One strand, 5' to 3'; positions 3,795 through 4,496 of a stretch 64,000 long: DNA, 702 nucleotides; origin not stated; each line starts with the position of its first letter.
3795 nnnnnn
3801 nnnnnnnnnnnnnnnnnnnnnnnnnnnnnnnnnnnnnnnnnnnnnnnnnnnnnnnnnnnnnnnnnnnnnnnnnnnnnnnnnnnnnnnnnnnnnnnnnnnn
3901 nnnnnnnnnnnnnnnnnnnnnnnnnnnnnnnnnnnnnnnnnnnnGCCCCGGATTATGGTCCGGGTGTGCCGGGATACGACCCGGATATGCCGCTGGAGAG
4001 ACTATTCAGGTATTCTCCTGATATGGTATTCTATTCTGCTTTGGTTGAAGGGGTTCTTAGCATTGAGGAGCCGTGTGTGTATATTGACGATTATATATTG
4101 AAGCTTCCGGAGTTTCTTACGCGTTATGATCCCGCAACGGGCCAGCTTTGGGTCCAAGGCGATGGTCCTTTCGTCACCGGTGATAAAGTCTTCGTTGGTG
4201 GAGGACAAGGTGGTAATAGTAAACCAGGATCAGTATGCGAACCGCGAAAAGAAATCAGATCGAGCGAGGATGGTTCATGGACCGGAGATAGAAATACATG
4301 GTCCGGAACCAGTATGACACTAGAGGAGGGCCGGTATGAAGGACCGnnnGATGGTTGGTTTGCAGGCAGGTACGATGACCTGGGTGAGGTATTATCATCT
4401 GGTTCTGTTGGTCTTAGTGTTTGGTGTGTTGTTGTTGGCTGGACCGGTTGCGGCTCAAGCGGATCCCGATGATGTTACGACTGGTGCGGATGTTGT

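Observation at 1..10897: Tandem array of at least three diverged cassettes: Mo-enzyme gene remnant / MoaD-like GG protein / prodomain-like lipoprotein / S1 protease-3xFN3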

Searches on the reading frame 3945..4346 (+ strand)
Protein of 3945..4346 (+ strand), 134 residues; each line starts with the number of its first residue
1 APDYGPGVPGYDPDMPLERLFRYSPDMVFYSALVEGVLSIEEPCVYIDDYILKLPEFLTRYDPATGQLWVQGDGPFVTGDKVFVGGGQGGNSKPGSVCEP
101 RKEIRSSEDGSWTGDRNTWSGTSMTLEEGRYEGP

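Call 52: predict_structure(alignment_id=A3)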
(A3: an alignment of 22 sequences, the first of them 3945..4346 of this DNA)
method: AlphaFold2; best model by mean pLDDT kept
length: 134 residues; sequences in the alignment: 22
mean_pLDDT: 87.4   pTM: 0.81
mean pLDDT of the five models: 87.4, 87.1, 85.8, 84.7, 83.6
residues with pLDDT >= 90: 84; 70-90: 32; 50-70: 17; < 50: 1
segments of 3 or more residues with pLDDT < 50: none
pLDDT, mean of each block of 10 residues (from residue 1): 90 95 84 94 95 96 97 97 92 84 66 70 90 55
secondary structure, 60 per line:
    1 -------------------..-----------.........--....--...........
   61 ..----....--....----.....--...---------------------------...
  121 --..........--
elements in order: E33-41 E44-47 E50-55 E59-62 E67-70 E73-76 E81-85 E88-90 E118-120 E123-126 H127-132

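Call 83: fold_search(model_id=the predicted structure, library=pdb)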
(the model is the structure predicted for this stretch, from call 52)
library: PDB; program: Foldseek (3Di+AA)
matches with E <= 10: 64; with E <= 0.001: 0
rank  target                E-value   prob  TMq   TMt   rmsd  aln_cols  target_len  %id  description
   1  8rqk_G                1.4e-01  0.60  0.34  0.29   4.6       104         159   13  Structure of the complete Vaccinia DNA-dependent RNA polymerase complex at 2.65A resolution (released 2025-01-29)
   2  9fpy_G                1.5e-01  0.84  0.38  0.34   4.3        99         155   15  Structure of the complete Vaccinia DNA-dependent RNA polymerase complex assembly intermediate 3 (released 2025-06-25)
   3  6rfl_G                2.8e-01  0.60  0.30  0.27   3.2        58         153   22  Structure of the complete Vaccinia DNA-dependent RNA polymerase complex (released 2019-12-11)
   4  1mje_A                8.3e-01  0.38  0.35  0.09   6.7       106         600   13  STRUCTURE OF A BRCA2-DSS1-SSDNA COMPLEX (released 2002-09-27)
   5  2c35_B                8.8e-01  0.18  0.32  0.27   5.4       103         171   11  Subunits Rpb4 and Rpb7 of human RNA polymerase II (released 2005-11-18)
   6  4ym7_AG               8.8e-01  0.13  0.30  0.22   5.4       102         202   12  RNA polymerase I structure with an alternative dimer hinge (released 2015-09-09)
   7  4ayb_E                1.1e+00  0.23  0.29  0.24   4.1        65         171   17  RNAP at 3.2Ang (released 2012-08-08)
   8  8bws_G                1.3e+00  0.12  0.29  0.22   6.7        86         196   20  Structure of yeast RNA Polymerase III elongation complex at 3.3 A (released 2023-04-05)
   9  1y14_B                1.3e+00  0.20  0.28  0.25   4.3        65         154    9  Crystal structure of yeast subcomplex of Rpb4 and Rpb7 (released 2004-12-14)
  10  4c2m_V                1.5e+00  0.09  0.28  0.21   6.0       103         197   12  Structure of RNA polymerase I at 2.8 A resolution (released 2013-10-23)
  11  2ix0                  1.9e+00  0.14  0.26  0.07   5.3        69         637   13  RNase II (released 2006-10-05)
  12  6tut_G                1.9e+00  0.08  0.26  0.20   6.9        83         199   17  Cryo-EM structure of the RNA Polymerase III-Maf1 complex (released 2020-02-19)
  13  7wi7_A                2.0e+00  0.06  0.20  0.06   7.3        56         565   18  Crystal structure of human MCM8/9 complex (released 2023-01-25)
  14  8s0a_5                2.4e+00  0.06  0.18  0.05  10.7        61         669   11  H. sapiens MCM2-7 hexamer bound to double stranded DNA (released 2024-10-02)
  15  2id0_A                2.8e+00  0.09  0.22  0.06   5.7        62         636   13  Escherichia coli RNase II (released 2006-10-03)
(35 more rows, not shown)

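Call 107: find_related_loci(query=A5, collection=metagenome_contigs, flank=5000)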
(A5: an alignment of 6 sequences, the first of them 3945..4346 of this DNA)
Query A5 (134 aa) in metagenome_contigs; peptide patterns used: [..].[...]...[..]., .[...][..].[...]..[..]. (x = any residue, [..] = any of these).
114 stretches matched a pattern; 4 encode a relative of the query (tblastn E <= 1e-3); 4 distinct loci.
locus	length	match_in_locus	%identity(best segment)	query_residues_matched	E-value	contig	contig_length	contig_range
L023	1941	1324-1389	65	5-27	7e-6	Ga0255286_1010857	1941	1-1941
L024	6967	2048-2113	60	2-26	3e-5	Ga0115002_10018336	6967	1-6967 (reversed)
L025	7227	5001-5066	60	2-26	3e-5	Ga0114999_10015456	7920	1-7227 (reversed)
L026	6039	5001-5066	60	2-26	3e-5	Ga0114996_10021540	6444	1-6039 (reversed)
